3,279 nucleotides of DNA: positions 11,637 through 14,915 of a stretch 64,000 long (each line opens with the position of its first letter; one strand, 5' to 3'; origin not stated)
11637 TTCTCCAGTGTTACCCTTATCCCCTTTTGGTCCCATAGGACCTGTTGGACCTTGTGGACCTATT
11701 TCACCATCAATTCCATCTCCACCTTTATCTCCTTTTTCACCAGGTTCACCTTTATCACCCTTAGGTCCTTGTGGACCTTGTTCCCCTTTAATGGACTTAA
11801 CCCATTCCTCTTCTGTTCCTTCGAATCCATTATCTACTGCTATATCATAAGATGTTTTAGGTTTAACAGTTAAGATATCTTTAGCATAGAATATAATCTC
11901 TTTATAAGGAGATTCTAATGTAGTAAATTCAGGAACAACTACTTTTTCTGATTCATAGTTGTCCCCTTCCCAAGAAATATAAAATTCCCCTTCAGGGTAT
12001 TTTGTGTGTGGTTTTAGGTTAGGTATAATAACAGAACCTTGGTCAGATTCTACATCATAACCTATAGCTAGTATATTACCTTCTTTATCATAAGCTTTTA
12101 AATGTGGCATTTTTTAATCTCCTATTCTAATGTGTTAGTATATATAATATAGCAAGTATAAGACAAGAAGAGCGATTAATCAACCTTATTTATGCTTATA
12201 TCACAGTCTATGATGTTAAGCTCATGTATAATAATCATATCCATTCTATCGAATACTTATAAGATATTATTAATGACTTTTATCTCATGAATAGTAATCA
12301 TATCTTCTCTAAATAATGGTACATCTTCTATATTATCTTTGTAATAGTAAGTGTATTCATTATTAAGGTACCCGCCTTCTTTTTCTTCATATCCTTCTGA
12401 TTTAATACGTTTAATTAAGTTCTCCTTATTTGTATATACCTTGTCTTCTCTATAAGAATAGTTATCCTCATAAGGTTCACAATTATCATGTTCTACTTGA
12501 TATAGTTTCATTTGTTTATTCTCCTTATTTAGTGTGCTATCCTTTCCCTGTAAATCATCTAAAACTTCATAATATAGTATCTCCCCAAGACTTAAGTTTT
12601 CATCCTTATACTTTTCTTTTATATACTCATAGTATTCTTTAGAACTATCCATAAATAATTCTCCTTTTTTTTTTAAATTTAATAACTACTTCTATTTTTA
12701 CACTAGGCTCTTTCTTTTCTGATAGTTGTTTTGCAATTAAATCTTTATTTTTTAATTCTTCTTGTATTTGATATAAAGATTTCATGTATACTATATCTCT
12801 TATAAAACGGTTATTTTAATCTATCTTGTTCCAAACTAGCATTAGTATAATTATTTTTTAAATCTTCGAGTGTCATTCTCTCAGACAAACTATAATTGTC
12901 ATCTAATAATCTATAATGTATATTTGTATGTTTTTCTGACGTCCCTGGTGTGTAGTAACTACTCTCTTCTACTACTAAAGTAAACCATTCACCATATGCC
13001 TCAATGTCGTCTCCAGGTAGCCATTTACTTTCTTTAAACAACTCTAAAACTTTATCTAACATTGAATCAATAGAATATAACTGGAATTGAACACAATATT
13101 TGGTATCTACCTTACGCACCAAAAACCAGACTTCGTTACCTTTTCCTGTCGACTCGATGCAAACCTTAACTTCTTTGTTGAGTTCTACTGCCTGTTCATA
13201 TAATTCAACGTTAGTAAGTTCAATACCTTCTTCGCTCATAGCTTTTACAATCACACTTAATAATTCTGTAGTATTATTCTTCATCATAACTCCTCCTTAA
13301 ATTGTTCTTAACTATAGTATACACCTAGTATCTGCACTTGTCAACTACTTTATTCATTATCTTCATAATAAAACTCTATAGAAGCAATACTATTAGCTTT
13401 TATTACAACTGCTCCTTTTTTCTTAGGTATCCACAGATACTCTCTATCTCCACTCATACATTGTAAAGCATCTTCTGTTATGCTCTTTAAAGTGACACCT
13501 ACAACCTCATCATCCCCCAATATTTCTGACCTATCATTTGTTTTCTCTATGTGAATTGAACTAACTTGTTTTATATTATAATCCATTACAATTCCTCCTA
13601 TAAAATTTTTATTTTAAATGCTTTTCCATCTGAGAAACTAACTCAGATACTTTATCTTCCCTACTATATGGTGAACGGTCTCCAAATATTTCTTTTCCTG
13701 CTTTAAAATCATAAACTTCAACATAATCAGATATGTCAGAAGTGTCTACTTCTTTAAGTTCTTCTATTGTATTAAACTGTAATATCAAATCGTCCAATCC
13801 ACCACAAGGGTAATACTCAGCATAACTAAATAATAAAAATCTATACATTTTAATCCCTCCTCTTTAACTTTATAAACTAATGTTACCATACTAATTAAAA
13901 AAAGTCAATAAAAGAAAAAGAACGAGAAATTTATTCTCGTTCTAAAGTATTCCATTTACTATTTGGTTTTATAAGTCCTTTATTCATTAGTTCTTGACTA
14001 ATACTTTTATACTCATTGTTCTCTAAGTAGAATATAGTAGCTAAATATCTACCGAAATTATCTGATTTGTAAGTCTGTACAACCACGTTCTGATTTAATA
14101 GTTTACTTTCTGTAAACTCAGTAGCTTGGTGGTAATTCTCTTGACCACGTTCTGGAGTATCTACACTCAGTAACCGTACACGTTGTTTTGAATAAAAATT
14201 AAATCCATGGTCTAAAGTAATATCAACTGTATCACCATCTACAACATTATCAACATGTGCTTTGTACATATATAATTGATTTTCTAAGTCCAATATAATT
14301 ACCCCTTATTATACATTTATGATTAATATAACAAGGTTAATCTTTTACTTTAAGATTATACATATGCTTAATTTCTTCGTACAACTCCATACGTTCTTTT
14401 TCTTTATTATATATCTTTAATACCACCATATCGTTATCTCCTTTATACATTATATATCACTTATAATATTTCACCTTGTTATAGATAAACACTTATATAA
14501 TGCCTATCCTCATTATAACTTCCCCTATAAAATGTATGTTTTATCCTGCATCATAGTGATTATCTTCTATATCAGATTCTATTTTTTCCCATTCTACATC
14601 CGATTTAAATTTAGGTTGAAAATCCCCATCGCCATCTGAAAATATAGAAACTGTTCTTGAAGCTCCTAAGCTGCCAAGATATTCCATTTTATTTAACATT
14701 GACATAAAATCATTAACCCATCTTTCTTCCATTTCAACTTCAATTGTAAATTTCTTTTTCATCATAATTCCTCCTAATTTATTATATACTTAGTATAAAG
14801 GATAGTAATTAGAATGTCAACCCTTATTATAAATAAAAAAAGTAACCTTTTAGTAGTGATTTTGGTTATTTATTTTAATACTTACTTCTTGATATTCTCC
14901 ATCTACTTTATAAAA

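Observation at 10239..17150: Accessory module: two collagen-like proteins (one fused to a GH20-like domain), an S8 subtilase and an SNase-like nuclease, with a duplicated promoter and 5' gene end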

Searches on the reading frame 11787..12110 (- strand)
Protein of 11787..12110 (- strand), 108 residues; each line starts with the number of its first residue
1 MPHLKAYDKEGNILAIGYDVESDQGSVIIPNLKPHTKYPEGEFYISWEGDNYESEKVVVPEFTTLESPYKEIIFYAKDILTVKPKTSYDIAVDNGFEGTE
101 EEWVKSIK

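Call 42: search_dna_similar(query=window:11787-12110:-, collection=phages, mode=protein, max_rows=60, rows=spread, max_evalue=0.00001)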
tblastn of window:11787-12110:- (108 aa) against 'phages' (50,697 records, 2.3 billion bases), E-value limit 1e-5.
Records with a match: 299; places in all: 369; records where one place covers at least 80% of the query: 109.
Best place of each record, by identity: 90-95% 2; 80-90% 15; 60-80% 45; <60% 237.
By first word of the organism name: Staphylococcus 295; Mammaliicoccus 3; Silviavirus 1.
By host as written in the record: Staphylococcus aureus 91; Staphylococcus sp. 42; - 26; Staphylococcus carnosus TM300 18; Staphylococcus epidermidis F12 7; Staphylococcus epidermidis 7; Staphylococcus 6; Mammaliicoccus vitulinus C5817 4; and 63 more.
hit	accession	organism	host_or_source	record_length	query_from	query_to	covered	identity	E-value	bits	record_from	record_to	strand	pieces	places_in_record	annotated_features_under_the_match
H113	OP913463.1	Staphylococcus virus vB_SurM-PSU5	Staphylococcus ureilyticus ATCC49330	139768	1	108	100%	90.7%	4e-62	208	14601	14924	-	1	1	tail fiber protein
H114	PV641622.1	Staphylococcus phage St14.GH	Staphylococcus aureus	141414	1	108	100%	89.8%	3e-60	203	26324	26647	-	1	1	tail fiber protein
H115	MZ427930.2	Staphylococcus phage SAP23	methicillin-resistant Staphylococcus ...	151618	1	108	100%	88.0%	2e-58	198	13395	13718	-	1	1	tail fiber protein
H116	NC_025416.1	Staphylococcus phage MCE-2014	Staphylococcus aureus BCP88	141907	1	108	100%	87.0%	1e-58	198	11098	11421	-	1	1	tail fiber protein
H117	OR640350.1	Staphylococcus phage vB_SauM-T-SE-G2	Staphylococcus sp.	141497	1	108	100%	75.9%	9e-50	173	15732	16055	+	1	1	hypothetical protein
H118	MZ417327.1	Staphylococcus phage PG-2021_29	Staphylococcus epidermidis S414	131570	1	108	100%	70.0%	5e-45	159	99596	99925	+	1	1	record has no annotation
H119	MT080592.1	Staphylococcus phage vB_SauM_EW3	Staphylococcus carnosus TM300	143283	1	108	100%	70.0%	1e-44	159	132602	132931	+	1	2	record has no annotation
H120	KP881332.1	Staphylococcus phage Stau2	Staphylococcus aureus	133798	1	107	99%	70.6%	1e-44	159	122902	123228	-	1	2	hypothetical protein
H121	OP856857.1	Staphylococcus phage PBSA08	Staphylococcus aureus ATCC 29213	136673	1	107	99%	70.6%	1e-44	159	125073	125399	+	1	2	hypothetical protein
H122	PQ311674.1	Staphylococcus phage CIFT_MFB_MRSA12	Staphylococcus aureus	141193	1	107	99%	70.6%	1e-44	159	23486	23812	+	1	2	hypothetical protein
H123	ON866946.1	Staphylococcus phage LSA2311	Staphylococcus aureus ATCC 25923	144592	1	107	99%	70.6%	1e-44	159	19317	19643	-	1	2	hypothetical protein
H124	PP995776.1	Staphylococcus phage UHP46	Staphylococcus aureus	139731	3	108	98%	67.0%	2e-41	149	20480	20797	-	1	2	serine hydrolase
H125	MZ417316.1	Staphylococcus phage PG-2021_12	Mammaliicoccus vitulinus C6867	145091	1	108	100%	51.9%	2e-33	126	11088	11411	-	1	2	record has no annotation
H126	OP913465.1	Mammaliicoccus virus vB_MscM-PMS2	Mammaliicoccus sciuri KCTC 43031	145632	1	108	100%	51.9%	6e-33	125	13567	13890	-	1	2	putative tail fiber protein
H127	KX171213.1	Staphylococcus phage vB_SscM-2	Staphylococcus sp.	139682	3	108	98%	41.1%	2e-18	84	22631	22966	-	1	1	hypothetical protein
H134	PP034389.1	Staphylococcus phage CF9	Staphylococcus epidermidis PJI isolate 9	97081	3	107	97%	31.4%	5e-9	57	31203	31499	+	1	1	tail protein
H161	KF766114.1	Staphylococcus phage K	Staphylococcus aureus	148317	4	79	70%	37.7%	7e-6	49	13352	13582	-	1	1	hypothetical protein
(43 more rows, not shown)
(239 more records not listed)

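Call 44: get_annotated_region(hit=H161, flank=3500)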
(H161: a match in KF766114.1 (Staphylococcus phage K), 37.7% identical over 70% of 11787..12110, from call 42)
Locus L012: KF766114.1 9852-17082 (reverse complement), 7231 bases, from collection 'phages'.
description: Staphylococcus phage K, complete genome.
organism: Staphylococcus phage K (NCBI taxid 2928685)
taxonomy: Viruses; Duplodnaviria; Heunggongvirae; Uroviricota; Caudoviricetes; Herelleviridae; Twortvirinae; Kayvirus; Kayvirus kay
host: Staphylococcus aureus; source: -; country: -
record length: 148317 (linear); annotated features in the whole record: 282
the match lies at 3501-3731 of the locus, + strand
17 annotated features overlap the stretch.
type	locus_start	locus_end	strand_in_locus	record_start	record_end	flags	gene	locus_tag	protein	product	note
CDS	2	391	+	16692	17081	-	-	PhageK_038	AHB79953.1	hypothetical protein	NC_005880 K_ORF10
CDS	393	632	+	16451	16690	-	-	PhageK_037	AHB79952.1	hypothetical protein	-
CDS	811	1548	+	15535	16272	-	-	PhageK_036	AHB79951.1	hypothetical protein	NC_005880 K_ORF9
CDS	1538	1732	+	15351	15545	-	-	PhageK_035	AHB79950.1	hypothetical protein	-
CDS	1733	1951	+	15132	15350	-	-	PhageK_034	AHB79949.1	hypothetical protein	-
CDS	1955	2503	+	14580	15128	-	-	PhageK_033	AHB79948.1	hypothetical protein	NC_005880 K_ORF8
tRNA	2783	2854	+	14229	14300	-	tRNA-Met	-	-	tRNA-Met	codon recognized: AUG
regulatory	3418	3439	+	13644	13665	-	-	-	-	terminator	-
CDS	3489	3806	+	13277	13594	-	-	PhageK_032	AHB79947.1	hypothetical protein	-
CDS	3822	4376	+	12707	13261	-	-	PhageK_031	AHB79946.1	hypothetical protein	NC_005880 K_ORF7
regulatory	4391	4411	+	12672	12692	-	-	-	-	terminator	-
CDS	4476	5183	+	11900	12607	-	-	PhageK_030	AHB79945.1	putative protein metallophosphatase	NC_005880 K_ORF6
CDS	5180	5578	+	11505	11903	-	-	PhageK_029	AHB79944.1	hypothetical protein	NC_005880 K_ORF5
CDS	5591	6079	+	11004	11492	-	-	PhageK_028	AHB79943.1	YbiA-like protein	NC_005880 K_ORF4; putative DUF1768 protein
CDS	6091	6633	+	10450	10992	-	-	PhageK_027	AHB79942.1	hypothetical protein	NC_005880 K_ORF3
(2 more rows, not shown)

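Call 48: search_protein_families(library=pfam, proteins=[L012:3489-3806:+, L012:3822-4376:+], max_evalue=0.01)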
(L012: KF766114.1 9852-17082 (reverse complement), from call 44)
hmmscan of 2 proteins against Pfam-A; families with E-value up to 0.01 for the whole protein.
L012:3489-3806:+ (105 aa): 1 family
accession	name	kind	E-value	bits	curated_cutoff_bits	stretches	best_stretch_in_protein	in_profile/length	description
PF18867.6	HEPN-like_int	-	0.0049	17.4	25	1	43-96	74-128/151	HEPN-like integron domain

L012:3822-4376:+ (184 aa): 0 families

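Call 66: search_solved_structures(query=window:11787-12110:-, max_evalue=10, show_alignments=2)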
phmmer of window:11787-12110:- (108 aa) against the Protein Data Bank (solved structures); distinct sequences matched with E-value up to 10: 0.

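Call 73: get_annotated_region(hit=H134, flank=7000)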
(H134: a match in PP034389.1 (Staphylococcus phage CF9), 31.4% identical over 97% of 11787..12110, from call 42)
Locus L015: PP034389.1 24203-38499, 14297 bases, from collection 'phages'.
description: Staphylococcus phage CF9, complete genome.
organism: Staphylococcus phage CF9 (NCBI taxid 3113741)
taxonomy: Viruses; Duplodnaviria; Heunggongvirae; Uroviricota; Caudoviricetes; Sextaecvirus
host: Staphylococcus epidermidis PJI isolate 9; source: untreated Finham sewage; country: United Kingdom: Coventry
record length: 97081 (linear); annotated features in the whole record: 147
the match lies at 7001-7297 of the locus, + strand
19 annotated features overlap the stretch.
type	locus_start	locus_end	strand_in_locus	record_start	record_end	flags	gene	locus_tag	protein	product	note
CDS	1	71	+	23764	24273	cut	-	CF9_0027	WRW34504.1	hypothetical protein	-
CDS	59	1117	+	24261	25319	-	-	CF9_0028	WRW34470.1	endopeptidase tail family protein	-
CDS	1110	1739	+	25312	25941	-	-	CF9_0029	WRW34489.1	minor tail protein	-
CDS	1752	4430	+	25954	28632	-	-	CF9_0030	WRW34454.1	pre-neck appendage protein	-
CDS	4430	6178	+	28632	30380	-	-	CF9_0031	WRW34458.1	minor tail protein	-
CDS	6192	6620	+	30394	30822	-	-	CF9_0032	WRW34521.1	tail fiber protein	-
CDS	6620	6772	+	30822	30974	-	-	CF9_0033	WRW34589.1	XkdX family protein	-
CDS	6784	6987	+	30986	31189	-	-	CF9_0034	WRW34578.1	hypothetical protein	-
CDS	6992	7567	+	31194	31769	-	-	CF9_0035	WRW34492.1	tail protein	-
CDS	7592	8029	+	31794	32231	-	-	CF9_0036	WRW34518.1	membrane protein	-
CDS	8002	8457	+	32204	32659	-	-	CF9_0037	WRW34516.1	membrane protein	-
CDS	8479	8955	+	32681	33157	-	-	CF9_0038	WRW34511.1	holin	-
CDS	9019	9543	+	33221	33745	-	-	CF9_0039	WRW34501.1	hypothetical protein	-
CDS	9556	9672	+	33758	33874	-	-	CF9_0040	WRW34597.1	hypothetical protein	-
CDS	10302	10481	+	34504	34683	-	-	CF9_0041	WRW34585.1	endolysin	-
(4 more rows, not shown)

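Call 74: predict_structure(alignment_id=A4)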
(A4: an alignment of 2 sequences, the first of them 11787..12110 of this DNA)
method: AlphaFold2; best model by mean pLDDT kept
length: 108 residues; sequences in the alignment: 2
mean_pLDDT: 80.8   pTM: 0.61
mean pLDDT of the five models: 80.8, 79.9, 61.7, 57.2, 53.7
residues with pLDDT >= 90: 31; 70-90: 57; 50-70: 20; < 50: 0
segments of 3 or more residues with pLDDT < 50: none
pLDDT, mean of each block of 10 residues (from residue 1): 85 82 80 93 85 79 90 71 65 81 77
secondary structure, 60 per line:
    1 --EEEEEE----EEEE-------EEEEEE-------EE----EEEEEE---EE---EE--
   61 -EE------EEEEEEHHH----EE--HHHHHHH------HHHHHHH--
elements in order: E3-8 E13-16 E24-29 E43-48 E70-75 H87-93 H100-106

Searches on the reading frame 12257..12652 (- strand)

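Call 4: search_protein_families(library=pfam, proteins=[window:12257-12652:-], max_evalue=0.01)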
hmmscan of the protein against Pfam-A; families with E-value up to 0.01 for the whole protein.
window:12257-12652:- (131 aa): 0 families

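Call 19: search_protein_families(library=phrogs, proteins=[window:12257-12652:-], max_evalue=0.001)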
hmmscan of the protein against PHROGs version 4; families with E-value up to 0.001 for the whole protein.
window:12257-12652:- (131 aa): 1 family
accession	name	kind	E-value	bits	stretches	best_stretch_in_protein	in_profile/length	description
phrog_2884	-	unknown function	3e-36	124.8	1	48-129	1-77/78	-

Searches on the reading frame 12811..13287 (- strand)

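Call 4: search_protein_families(library=pfam, proteins=[window:12811-13287:-], max_evalue=0.01)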
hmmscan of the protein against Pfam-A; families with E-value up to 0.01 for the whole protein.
window:12811-13287:- (158 aa): 0 families

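Call 19: search_protein_families(library=phrogs, proteins=[window:12811-13287:-], max_evalue=0.001)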
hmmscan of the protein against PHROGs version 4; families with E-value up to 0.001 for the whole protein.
window:12811-13287:- (158 aa): 1 family
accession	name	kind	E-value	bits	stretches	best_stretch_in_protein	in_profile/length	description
phrog_15759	-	unknown function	6.6e-50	169.9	1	4-154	1-138/141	-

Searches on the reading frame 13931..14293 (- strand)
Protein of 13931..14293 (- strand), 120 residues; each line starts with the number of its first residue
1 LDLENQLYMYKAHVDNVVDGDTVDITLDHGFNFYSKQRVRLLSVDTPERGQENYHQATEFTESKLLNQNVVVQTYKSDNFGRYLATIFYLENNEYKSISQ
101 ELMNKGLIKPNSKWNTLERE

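Call 4: search_protein_families(library=pfam, proteins=[window:13931-14293:-], max_evalue=0.01)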
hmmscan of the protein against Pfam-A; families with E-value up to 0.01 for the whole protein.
window:13931-14293:- (120 aa): 2 families
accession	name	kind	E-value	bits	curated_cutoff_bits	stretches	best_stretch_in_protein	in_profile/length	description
PF00565.23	SNase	-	3.2e-11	44.1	21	1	38-108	1-74/107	Staphylococcal nuclease homologue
PF15200.11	KRTDAP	-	0.0079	16.4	27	0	48-83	9-44/77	Keratinocyte differentiation-associated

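Call 19: search_protein_families(library=phrogs, proteins=[window:13931-14293:-], max_evalue=0.001)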
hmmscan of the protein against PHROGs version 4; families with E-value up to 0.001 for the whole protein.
window:13931-14293:- (120 aa): 3 families
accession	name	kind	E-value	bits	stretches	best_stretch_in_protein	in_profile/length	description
phrog_452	-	DNA, RNA and nucleotide metabolism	2.6e-40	139.4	1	2-118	61-188/201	endonuclease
phrog_20876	-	DNA, RNA and nucleotide metabolism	1.2e-09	38.6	1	9-109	165-265/395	nuclease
phrog_8809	-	unknown function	8.1e-09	34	1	10-115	1099-1208/2317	-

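Call 69: search_protein_families(library=ncbifam, proteins=[window:13931-14293:-], max_evalue=0.001)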
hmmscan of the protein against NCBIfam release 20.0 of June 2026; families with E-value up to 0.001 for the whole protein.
window:13931-14293:- (120 aa): 2 families
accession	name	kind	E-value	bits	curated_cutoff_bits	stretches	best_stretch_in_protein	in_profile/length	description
NF047969.1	CaNuclEcnA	equivalog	4.1e-12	46.3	180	2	9-53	4-43/151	calcium-activated nuclease EcnA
NF047694.1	TnucaseNucIStaph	equivalog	5e-11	42.4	250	1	7-111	42-152/175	thermonuclease NucI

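Call 99: search_dna_similar(query=window:13931-14293:-, collection=phages, mode=protein, max_rows=12, rows=spread)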
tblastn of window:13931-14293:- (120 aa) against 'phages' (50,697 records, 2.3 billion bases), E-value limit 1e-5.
Records with a match: 586; places in all: 588; records where one place covers at least 80% of the query: 234.
Best place of each record, by identity: 95-99% 4; 80-90% 5; 60-80% 75; <60% 502.
By first word of the organism name: Synechococcus 278; Staphylococcus 157; Cyanophage 66; Flavobacterium 29; Prochlorococcus 20; Arthrobacter 8; Marine 7; Methylophilales 4; Ralstonia 3; Phage 2; and 9 more.
By host as written in the record: - 142; Synechococcus 107; Staphylococcus aureus 35; Staphylococcus sp. 31; Synechococcus sp. WH7803 26; Synechococcus sp. 20; Synechococcus sp. WH8102 17; Flavobacterium psychrophilum 950106-1/1 13; and 92 more.
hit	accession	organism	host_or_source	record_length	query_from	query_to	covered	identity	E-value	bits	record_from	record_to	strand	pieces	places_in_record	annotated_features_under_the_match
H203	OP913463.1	Staphylococcus virus vB_SurM-PSU5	Staphylococcus ureilyticus ATCC49330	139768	1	120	100%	98.3%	5e-75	246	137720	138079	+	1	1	nuclease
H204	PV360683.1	Staphylococcus phage CIFT_MFB_MRSA16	Staphylococcus aureus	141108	1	115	96%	60.9%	7e-44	157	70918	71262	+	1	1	hypothetical protein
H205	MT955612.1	Staphylococcus phage SPbeta-like 2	Staphylococcus haemolyticus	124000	1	118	98%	51.7%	6e-34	129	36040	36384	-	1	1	nuclease SNase-like protein | YopX protein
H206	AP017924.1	Ralstonia phage RP12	Ralstonia solanacearum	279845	6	110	88%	38.9%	2e-12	67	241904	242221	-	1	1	putative nuclease (SNase domain-containing protein)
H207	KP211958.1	Cyanophage P-TIM40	Prochlorococcus sp. NATL2A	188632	14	106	78%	32.1%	1e-8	57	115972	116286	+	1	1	endonuclease | hypothetical protein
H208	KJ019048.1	Synechococcus phage ACG-2014d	-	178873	14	106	78%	31.4%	1e-7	54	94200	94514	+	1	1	hypothetical protein (x2)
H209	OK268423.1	Flavobacterium phage FPSV-S20B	Flavobacterium psychrophilum FPS-F15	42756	3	110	90%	26.8%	4e-7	52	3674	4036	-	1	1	record has no annotation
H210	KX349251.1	Synechococcus phage S-RIM2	Synechococcus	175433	14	106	78%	31.1%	2e-7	53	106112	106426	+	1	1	hypothetical protein (x2)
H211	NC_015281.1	Synechococcus phage S-ShM2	Synechococcus sp. WH8102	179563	13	106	78%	30.2%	5e-8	55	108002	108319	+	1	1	endonuclease | hypothetical protein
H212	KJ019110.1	Synechococcus phage ACG-2014b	-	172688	13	106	78%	30.2%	8e-8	54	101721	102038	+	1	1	hypothetical protein (x2)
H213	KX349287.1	Synechococcus phage S-RIM8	Synechococcus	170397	14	83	58%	34.6%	4e-8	56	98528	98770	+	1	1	hypothetical protein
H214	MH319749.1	Marine virus AG-345-F15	single cell amplified by WGA-X; seawater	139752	14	49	30%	52.8%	2e-6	50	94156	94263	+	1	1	record has no annotation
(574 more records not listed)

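Call 101: search_protein_families(library=padloc, proteins=[window:13931-14293:-], max_evalue=0.01)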
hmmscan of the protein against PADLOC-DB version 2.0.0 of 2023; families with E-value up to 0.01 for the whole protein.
window:13931-14293:- (120 aa): 1 family
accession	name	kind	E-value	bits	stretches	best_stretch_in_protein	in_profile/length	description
PDLC01096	C3a212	-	1.9e-09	35.1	1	11-106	47-144/279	SNc+LTD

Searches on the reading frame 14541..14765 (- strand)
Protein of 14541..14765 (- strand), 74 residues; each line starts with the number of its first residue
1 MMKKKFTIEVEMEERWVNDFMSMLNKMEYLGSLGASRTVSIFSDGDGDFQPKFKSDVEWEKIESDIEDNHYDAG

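Call 4: search_protein_families(library=pfam, proteins=[window:14541-14765:-], max_evalue=0.01)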
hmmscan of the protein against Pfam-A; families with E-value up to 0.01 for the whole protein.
window:14541-14765:- (74 aa): 0 families

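Call 19: search_protein_families(library=phrogs, proteins=[window:14541-14765:-], max_evalue=0.001)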
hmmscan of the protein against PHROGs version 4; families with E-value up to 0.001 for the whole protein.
window:14541-14765:- (74 aa): 2 families
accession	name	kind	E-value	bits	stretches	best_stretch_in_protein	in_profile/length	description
phrog_10928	-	unknown function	9.5e-39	132.6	1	2-74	1-78/78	-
phrog_16770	-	unknown function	0.00071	20.4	1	1-39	1-37/69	-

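Call 69: search_protein_families(library=ncbifam, proteins=[window:14541-14765:-], max_evalue=0.001)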
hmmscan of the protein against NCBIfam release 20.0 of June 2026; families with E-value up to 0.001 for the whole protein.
window:14541-14765:- (74 aa): 0 families

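Call 101: search_protein_families(library=padloc, proteins=[window:14541-14765:-], max_evalue=0.01)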
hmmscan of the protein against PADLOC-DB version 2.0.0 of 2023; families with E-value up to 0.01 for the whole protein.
window:14541-14765:- (74 aa): 0 families
